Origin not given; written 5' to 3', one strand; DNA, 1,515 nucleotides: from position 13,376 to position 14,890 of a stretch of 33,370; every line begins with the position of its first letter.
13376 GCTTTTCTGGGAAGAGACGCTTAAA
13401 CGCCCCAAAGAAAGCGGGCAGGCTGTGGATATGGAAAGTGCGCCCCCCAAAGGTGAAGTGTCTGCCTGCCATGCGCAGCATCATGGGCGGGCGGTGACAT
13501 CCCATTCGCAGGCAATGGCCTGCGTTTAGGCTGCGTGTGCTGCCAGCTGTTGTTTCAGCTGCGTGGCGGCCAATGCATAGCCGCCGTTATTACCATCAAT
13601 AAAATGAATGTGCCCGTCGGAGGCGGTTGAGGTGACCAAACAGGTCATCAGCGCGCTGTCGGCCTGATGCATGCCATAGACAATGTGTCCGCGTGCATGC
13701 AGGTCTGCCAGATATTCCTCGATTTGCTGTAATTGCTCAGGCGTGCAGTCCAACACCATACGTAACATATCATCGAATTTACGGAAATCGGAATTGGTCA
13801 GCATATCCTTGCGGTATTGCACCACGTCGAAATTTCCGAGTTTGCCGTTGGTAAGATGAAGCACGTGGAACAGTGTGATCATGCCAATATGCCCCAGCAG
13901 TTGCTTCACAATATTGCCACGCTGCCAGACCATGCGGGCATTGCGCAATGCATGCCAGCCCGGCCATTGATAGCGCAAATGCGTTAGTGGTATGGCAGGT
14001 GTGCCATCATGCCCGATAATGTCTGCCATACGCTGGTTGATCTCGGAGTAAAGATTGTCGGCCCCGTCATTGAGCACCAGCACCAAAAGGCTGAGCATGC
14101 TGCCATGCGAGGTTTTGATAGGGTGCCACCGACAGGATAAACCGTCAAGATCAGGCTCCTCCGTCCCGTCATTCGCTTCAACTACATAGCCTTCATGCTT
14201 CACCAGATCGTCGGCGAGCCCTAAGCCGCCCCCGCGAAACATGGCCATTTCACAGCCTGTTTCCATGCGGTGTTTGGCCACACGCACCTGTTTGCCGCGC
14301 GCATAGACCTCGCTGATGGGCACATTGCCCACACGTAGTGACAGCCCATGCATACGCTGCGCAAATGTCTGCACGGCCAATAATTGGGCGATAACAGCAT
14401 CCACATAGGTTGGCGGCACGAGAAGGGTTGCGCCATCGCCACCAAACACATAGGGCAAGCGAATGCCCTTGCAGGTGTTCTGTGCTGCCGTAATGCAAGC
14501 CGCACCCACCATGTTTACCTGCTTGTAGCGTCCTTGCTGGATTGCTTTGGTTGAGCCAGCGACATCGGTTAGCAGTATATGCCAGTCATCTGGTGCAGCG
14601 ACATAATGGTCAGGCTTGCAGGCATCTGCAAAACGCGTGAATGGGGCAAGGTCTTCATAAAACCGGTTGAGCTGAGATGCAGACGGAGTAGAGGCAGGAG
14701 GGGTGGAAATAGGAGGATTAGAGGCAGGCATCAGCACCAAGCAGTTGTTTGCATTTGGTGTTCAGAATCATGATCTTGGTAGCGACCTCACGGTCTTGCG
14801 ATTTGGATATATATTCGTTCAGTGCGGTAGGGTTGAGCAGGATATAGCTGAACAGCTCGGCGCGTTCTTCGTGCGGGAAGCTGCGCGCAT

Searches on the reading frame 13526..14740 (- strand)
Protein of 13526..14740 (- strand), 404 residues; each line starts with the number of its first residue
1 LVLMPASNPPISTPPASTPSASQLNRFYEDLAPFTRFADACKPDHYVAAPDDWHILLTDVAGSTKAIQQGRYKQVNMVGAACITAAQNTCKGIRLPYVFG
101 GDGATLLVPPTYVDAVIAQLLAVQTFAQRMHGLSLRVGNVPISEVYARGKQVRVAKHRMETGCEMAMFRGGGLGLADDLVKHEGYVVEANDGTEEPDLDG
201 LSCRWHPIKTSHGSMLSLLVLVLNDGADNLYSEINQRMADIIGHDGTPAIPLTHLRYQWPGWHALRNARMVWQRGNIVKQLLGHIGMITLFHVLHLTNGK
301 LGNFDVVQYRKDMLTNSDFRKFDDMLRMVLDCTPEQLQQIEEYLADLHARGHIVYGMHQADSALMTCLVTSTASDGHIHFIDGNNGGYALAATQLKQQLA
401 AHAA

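Call 4: search_protein_families(library=pfam, proteins=[window:13526-14740:-], max_evalue=0.01)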
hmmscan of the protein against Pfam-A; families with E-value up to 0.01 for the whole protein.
window:13526-14740:- (404 aa): 1 family
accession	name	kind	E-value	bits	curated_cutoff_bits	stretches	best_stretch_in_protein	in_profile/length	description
PF11294.13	DUF3095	-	1.9e-117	393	22.2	1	27-396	1-378/378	Protein of unknown function (DUF3095)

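Call 5: search_protein_families(library=ncbifam, proteins=[window:13526-14740:-], max_evalue=0.01)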
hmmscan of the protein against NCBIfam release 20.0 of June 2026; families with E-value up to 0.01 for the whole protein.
window:13526-14740:- (404 aa): 0 families

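Call 18: find_homologous_proteins(query=window:13526-14740:-, max_evalue=0.001)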
Query window:13526-14740:- (404 aa): 4484 proteins with E <= 0.001 among 8000 candidates; the best 120 are listed.
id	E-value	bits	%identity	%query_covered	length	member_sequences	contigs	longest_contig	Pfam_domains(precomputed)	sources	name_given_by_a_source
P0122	7.2e-266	900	96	99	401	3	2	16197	PF11294.14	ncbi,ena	-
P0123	3.0e-141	489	57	93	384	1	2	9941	PF11294.14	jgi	-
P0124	3.1e-138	479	55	94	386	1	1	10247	PF11294.14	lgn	-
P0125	1.5e-136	474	54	93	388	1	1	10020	PF11294.14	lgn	-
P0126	2.0e-135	470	56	94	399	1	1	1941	PF11294.14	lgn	-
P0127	4.3e-135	469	57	92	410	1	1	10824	PF11294.14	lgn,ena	-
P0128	4.6e-133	462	56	93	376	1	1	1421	PF11294.14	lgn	-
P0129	2.0e-132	460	53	96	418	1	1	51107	PF11294.14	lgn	-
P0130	4.3e-131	456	54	93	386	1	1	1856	PF11294.14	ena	-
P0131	6.1e-131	455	55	93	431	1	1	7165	PF11294.14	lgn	-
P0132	1.4e-130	454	53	93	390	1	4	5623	PF11294.14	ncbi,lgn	-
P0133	1.7e-130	454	56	92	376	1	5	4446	PF11294.14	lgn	-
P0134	1.5e-129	451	55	92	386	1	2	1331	PF11294.14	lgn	-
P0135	3.5e-129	450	54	93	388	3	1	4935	PF11294.14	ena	-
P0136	1.0e-128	448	52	93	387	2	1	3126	PF11294.14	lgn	-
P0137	1.0e-128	448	53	93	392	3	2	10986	PF11294.14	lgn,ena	-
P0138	1.2e-128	448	54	92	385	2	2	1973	PF11294.14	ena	-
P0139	1.4e-128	448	51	93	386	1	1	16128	PF11294.14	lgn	-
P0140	7.5e-128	445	52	93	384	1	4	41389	PF11294.14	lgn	-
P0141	9.4e-127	442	51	93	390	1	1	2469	PF11294.14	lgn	-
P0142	1.0e-125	438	53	91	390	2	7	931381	PF11294.14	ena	-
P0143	1.3e-125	438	53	92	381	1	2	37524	PF11294.14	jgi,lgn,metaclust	metaclust:\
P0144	6.3e-124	432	51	93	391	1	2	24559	PF11294.14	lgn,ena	-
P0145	1.3e-123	431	51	92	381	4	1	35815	PF11294.14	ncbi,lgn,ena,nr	ncbi:MAG: DUF3095 domain-containing protein [Alphaproteobacteria bacterium]|nr:DUF3095 domain-contai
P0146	9.9e-123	428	51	93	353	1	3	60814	PF11294.14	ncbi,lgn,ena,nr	ncbi:MAG: DUF3095 family protein [Alphaproteobacteria bacterium]|nr:DUF3095 family protein [Alphapro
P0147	1.7e-122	428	51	93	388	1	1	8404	PF11294.14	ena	-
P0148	9.0e-122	425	50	94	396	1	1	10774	PF11294.14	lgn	-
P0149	1.1e-121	425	50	92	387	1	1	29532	PF11294.14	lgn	-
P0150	4.3e-121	423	50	92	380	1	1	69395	PF11294.14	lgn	-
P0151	7.3e-120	419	52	92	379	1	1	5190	PF11294.14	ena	-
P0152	2.9e-118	414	49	93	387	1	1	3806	PF11294.14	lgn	-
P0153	1.5e-117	411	48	94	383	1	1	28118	PF11294.14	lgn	-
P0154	3.8e-117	410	56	79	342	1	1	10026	PF11294.14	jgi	-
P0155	5.0e-117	410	50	94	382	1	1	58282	PF11294.14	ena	-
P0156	7.1e-116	406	51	91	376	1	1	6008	PF11294.14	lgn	-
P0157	7.7e-116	406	47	94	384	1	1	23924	PF11294.14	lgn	-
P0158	2.7e-115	404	49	92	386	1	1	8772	PF11294.14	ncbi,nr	ncbi:MAG: DUF3095 domain-containing protein [Rickettsiales bacterium]|nr:DUF3095 domain-containing p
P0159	5.9e-115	403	47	93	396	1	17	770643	PF11294.14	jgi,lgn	jgi:hypothetical protein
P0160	1.0e-114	402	49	93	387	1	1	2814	PF11294.14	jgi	jgi:hypothetical protein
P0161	1.2e-113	398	51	92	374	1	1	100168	PF11294.14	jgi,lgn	jgi:hypothetical protein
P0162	1.4e-113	398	45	93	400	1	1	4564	PF11294.14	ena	-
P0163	1.8e-110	388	47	92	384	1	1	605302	PF11294.14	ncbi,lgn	ncbi:MAG: DUF3095 domain-containing protein [Alphaproteobacteria bacterium]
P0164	2.4e-105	371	44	94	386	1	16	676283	PF11294.14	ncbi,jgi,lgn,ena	-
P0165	5.7e-105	370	48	94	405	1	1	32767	PF11294.14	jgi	jgi:hypothetical protein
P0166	2.6e-103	364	49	90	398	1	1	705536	PF11294.14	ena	-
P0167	2.8e-102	361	50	93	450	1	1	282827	PF11294.14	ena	-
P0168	3.7e-102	361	49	92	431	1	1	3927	PF11294.14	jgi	jgi:hypothetical protein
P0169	4.0e-102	360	49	93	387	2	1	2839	PF11294.14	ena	-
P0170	7.7e-102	360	47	95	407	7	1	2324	PF11294.14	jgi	jgi:hypothetical protein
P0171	2.0e-101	358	46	87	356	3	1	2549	PF11294.14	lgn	-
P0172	3.8e-101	357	46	93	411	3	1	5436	PF11294.14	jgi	-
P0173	6.4e-101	356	45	93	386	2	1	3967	PF11294.14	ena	-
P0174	7.6e-101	356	49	94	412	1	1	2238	PF11294.14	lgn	-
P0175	9.9e-101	356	46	97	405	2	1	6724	PF11294.14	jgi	jgi:hypothetical protein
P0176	1.2e-100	356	49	92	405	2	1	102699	PF11294.14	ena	-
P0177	1.8e-100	355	49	94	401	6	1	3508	PF11294.14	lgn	-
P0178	2.7e-100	354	48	93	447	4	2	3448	PF11294.14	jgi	jgi:hypothetical protein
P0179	4.3e-100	354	48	92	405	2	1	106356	PF11294.14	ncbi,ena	-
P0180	5.8e-100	353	46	93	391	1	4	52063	PF11294.14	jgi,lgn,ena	-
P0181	1.2e-99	352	46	96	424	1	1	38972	PF11294.14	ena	-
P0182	1.9e-99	352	47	90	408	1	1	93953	PF11294.14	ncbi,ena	-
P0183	1.9e-99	352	47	93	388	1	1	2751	PF11294.14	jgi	jgi:hypothetical protein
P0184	1.9e-99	352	48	98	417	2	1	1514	PF11294.14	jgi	jgi:Protein of unknown function (DUF3095)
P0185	6.4e-99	350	45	93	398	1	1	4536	PF11294.14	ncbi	-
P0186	9.4e-99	349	47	98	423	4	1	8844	PF11294.14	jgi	jgi:Protein of unknown function (DUF3095)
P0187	1.0e-98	349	49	92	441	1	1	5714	PF11294.14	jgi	jgi:hypothetical protein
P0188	1.3e-98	349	45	95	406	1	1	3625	PF11294.14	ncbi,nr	ncbi:MAG TPA: DUF3095 domain-containing protein [Geminicoccaceae bacterium]|nr:DUF3095 domain-contai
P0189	1.7e-98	348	48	93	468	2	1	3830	PF11294.14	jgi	jgi:hypothetical protein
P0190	1.9e-98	348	43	93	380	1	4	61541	PF11294.14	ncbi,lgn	-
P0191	2.7e-98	348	45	95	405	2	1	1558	PF11294.14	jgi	jgi:hypothetical protein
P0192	2.9e-98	348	49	92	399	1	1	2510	PF11294.14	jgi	jgi:hypothetical protein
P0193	3.6e-98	347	48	96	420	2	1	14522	PF11294.14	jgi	jgi:Protein of unknown function (DUF3095)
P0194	4.2e-98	347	47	93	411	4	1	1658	PF11294.14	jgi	jgi:hypothetical protein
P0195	4.9e-98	347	48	94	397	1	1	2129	PF11294.14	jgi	jgi:hypothetical protein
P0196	5.1e-98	347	48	97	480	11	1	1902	PF11294.14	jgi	jgi:hypothetical protein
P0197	5.3e-98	347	45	95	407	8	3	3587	PF11294.14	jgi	jgi:hypothetical protein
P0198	5.5e-98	347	48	92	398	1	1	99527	PF11294.14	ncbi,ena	-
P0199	6.6e-98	347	48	95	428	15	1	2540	PF11294.14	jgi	jgi:hypothetical protein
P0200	8.1e-98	346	48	93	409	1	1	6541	PF11294.14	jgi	jgi:hypothetical protein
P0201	8.8e-98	346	46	95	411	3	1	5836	PF11294.14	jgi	jgi:hypothetical protein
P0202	1.2e-97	346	50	78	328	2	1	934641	PF11294.14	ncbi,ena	-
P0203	1.4e-97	345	47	94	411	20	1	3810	PF11294.14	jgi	jgi:hypothetical protein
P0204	1.8e-97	345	48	93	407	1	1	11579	PF11294.14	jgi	jgi:hypothetical protein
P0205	2.0e-97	345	48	97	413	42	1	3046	PF11294.14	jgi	jgi:hypothetical protein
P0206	2.0e-97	345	48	93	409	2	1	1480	PF11294.14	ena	-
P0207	2.0e-97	345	47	96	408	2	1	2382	PF11294.14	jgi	jgi:Protein of unknown function (DUF3095)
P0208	5.1e-97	344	48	93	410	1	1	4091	PF11294.14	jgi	jgi:Protein of unknown function (DUF3095)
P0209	7.2e-97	343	44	98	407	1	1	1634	PF11294.14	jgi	jgi:Protein of unknown function (DUF3095)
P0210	7.9e-97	343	46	94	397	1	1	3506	PF11294.14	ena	-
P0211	8.4e-97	343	47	92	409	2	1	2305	PF11294.14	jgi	jgi:Protein of unknown function (DUF3095)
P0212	1.2e-96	342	47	97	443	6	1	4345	PF11294.14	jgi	-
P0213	1.3e-96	342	47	93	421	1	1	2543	PF11294.14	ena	-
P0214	1.5e-96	342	45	98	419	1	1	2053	PF11294.14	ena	-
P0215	1.5e-96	342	48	93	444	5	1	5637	PF11294.14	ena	-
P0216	1.7e-96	342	47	93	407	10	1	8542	PF11294.14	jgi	jgi:hypothetical protein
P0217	2.4e-96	341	43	93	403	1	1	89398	PF11294.14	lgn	-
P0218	3.6e-96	341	47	96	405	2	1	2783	PF11294.14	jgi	jgi:hypothetical protein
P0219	4.0e-96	341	46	95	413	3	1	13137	PF11294.14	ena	-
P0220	4.5e-96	341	45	93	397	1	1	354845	PF11294.14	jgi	jgi:hypothetical protein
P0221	7.3e-96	340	44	97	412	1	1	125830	PF11294.14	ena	-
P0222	8.0e-96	340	43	93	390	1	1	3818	PF11294.14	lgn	-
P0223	1.2e-95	339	45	95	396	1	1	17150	PF11294.14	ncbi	-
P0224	1.5e-95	339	45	93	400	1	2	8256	PF11294.14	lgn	-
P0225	1.5e-95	339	47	94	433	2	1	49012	PF11294.14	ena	-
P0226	1.8e-95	339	42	93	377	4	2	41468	PF11294.14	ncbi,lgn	-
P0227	2.1e-95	338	47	92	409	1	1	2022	PF11294.14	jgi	jgi:hypothetical protein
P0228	4.5e-95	337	43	93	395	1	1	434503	PF11294.14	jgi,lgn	jgi:hypothetical protein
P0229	4.5e-95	337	46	98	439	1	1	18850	PF11294.14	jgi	jgi:hypothetical protein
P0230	4.6e-95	337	45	97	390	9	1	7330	PF11294.14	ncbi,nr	ncbi:MAG: hypothetical protein K0S35_798, partial [Geminicoccaceae bacterium]|nr:hypothetical protei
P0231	6.7e-95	337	44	97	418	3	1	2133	PF11294.14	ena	-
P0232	8.4e-95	336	44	92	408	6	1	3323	PF11294.14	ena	-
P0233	1.0e-94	336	43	94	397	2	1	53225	PF11294.14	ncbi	-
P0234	1.1e-94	336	44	93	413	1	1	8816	PF11294.14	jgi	jgi:hypothetical protein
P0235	1.4e-94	336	47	92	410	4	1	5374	PF11294.14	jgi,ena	-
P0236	2.3e-94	335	44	92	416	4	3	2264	PF11294.14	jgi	jgi:hypothetical protein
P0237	2.3e-94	335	44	93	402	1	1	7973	PF11294.14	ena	-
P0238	2.5e-94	335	47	92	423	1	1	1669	PF11294.14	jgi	jgi:hypothetical protein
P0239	2.6e-94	335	45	94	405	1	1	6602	PF11294.14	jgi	jgi:Protein of unknown function (DUF3095)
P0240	2.6e-94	335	46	95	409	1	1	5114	PF11294.14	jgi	jgi:hypothetical protein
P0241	2.9e-94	335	45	92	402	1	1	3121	PF11294.14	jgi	jgi:DUF3095 family protein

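Call 19: find_encoding_contigs(protein=P0122, flank=10000, max_places=4)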
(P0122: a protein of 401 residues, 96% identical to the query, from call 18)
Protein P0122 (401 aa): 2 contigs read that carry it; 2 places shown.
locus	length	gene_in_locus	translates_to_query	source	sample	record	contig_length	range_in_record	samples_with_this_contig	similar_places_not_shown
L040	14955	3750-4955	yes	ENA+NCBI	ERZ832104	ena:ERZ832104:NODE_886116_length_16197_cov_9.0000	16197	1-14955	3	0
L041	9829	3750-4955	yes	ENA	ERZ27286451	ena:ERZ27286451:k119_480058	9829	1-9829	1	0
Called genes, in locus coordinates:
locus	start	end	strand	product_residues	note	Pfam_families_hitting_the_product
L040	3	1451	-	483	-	?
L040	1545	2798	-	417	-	-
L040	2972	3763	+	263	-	-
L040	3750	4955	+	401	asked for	PF11294:DUF3095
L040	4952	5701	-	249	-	-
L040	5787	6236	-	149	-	-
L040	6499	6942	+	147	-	-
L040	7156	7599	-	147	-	PF19889:DUF6362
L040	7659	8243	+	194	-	PF06763:Minor_tail_Z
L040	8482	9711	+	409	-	PF02195:ParB_N, PF01555:N6_N4_Mtase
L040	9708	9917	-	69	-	-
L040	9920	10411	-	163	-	PF11994:DUF3489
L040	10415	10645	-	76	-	-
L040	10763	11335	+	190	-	-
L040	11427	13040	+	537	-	PF05876:GpA_ATPase, PF20454:GpA_nuclease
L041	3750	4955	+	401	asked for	PF11294:DUF3095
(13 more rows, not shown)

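Call 25: find_related_loci(query=A2, collection=metagenome_contigs, flank=8000)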
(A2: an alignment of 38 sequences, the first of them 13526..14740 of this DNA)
Query A2 (404 aa) in metagenome_contigs; peptide patterns used: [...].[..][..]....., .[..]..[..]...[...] (x = any residue, [..] = any of these).
599 stretches matched a pattern (row limit reached: there are more); 462 encode a relative of the query (tblastn E <= 1e-3); the best 80 are kept; 80 distinct loci.
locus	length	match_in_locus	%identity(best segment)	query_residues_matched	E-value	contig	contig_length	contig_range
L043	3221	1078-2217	47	27-403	2e-103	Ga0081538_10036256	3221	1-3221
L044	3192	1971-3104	48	27-401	2e-103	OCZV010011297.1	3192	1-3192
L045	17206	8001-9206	43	15-399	8e-100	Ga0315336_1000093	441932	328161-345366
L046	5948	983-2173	43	15-401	1e-97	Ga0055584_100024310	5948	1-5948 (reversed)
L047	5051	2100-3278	44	17-399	6e-98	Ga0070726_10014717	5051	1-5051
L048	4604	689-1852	43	24-403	2e-97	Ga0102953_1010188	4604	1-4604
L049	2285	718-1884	46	9-399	2e-101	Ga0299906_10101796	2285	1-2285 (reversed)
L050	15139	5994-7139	41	27-399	5e-96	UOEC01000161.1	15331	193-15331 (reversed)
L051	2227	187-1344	42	25-401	3e-100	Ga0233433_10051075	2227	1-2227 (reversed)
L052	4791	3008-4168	41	21-401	2e-95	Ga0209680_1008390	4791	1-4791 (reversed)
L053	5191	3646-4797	41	25-399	4e-95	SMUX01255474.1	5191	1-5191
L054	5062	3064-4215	41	25-401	9e-95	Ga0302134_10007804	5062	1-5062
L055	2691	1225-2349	45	27-399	2e-97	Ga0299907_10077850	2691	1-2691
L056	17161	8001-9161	43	27-404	3e-94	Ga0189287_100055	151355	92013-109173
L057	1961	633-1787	43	25-399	4e-99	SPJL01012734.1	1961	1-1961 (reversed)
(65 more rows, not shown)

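Call 28: find_encoding_contigs(protein=P0129, flank=8000, max_places=2)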
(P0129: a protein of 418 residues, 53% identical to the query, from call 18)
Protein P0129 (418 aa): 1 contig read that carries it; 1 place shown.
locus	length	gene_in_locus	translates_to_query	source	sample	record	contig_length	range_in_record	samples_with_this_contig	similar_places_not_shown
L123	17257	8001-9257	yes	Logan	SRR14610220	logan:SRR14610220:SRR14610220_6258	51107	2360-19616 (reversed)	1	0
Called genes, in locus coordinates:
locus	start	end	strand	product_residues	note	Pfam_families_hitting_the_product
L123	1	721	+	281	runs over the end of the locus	PF00795:CN_hydrolase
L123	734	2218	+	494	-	PF01935:DUF87, PF05872:HerA_C, PF13401:AAA_22 (faint)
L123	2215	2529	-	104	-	PF01381:HTH_3, PF12844:HTH_19, PF13443:HTH_26 (weak), PF13560:HTH_31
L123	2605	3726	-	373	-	PF09982:LpxR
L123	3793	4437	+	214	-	PF20434:BD-FAE (faint), PF02230:Abhydrolase_2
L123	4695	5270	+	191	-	PF01844:HNH, PF14279:HNH_5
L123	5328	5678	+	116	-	-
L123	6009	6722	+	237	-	PF05359:DUF748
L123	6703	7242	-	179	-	PF02600:DsbB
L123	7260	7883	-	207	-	PF06055:ExoD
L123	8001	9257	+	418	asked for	PF11294:DUF3095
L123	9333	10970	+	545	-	PF00563:EAL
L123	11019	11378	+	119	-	-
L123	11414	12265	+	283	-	PF00165:HTH_AraC (weak), PF12833:HTH_18, PF06445:GyrI-like, PF14526:Cass2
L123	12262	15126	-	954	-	PF00005:ABC_tran (faint), PF02463:SMC_N (faint), PF13175:AAA_15 (faint), PF13191:AAA_16 (faint), PF13481:AAA_25 (faint), PF13555:AAA_29 (faint), PF17760:UvrA_inter, PF17755:UvrA_DNA-bind, +2 more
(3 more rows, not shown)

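Call 29: find_encoding_contigs(protein=P0123, flank=8000, max_places=2)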
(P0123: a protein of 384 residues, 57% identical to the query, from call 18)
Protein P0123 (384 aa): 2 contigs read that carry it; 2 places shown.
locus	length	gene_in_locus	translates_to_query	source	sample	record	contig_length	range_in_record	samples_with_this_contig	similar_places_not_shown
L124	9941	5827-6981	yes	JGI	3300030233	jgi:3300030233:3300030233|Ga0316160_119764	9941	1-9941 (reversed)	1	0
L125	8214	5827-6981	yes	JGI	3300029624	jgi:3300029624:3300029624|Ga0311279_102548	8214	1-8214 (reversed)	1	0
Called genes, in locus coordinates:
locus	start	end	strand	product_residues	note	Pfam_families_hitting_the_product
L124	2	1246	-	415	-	?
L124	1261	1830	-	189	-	-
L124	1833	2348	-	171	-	PF07811:TadE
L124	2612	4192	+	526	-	PF01921:tRNA-synt_1f, PF09334:tRNA-synt_1g (faint)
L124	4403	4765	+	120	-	-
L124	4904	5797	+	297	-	PF13344:Hydrolase_6, PF00702:Hydrolase, PF13419:HAD_2 (weak), PF13242:Hydrolase_like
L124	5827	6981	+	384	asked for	PF11294:DUF3095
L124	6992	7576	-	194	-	PF13098:Thioredoxin_2 (faint), PF00578:AhpC-TSA, PF08534:Redoxin, PF00085:Thioredoxin (faint), PF00255:GSHPx (weak), PF13905:Thioredoxin_8 (weak)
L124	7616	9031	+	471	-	PF00206:Lyase_1, PF14698:ASL_C2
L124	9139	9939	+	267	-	?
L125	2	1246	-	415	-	?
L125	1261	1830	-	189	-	-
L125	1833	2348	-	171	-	PF07811:TadE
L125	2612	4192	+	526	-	PF01921:tRNA-synt_1f, PF09334:tRNA-synt_1g (faint)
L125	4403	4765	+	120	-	-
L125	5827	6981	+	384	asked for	PF11294:DUF3095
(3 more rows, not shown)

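Call 40: predict_structure(alignment_id=A2)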
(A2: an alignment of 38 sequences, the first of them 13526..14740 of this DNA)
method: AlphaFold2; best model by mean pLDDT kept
length: 404 residues; sequences in the alignment: 38
mean_pLDDT: 90.3   pTM: 0.88
mean pLDDT of the five models: 90.3, 89.8, 89.4, 88.7, 88.6
residues with pLDDT >= 90: 290; 70-90: 90; 50-70: 14; < 50: 10
segments of 3 or more residues with pLDDT < 50: 1-8
pLDDT, mean of each block of 10 residues (from residue 1): 42 58 86 94 96 98 94 94 96 94 96 97 96 97 98 96 94 97 94 88 88 95 88 94 74 84 88 91 89 91 90 87 95 96 98 97 89 85 92 96 93
secondary structure, 60 per line:
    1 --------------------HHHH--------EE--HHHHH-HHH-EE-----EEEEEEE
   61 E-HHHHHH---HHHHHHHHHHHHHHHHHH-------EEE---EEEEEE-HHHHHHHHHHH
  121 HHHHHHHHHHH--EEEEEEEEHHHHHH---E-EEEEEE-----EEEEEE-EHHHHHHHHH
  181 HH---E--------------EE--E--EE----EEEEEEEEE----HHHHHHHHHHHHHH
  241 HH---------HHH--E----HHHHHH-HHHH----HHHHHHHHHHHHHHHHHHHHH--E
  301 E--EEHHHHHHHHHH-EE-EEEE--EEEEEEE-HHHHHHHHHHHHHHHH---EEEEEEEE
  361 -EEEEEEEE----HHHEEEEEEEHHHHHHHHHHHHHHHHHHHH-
elements in order: H21-24 H37-41 E54-61 H63-68 H72-89 E97-99 E103-108 H110-131 E134-141 H142-147 E153-158 E164-169 H172-182 E214-222 H227-242 H262-267 H269-272 H277-297 H306-315 E320-323 E326-332 H334-349 E353-360 E362-369 E377-383 H384-403
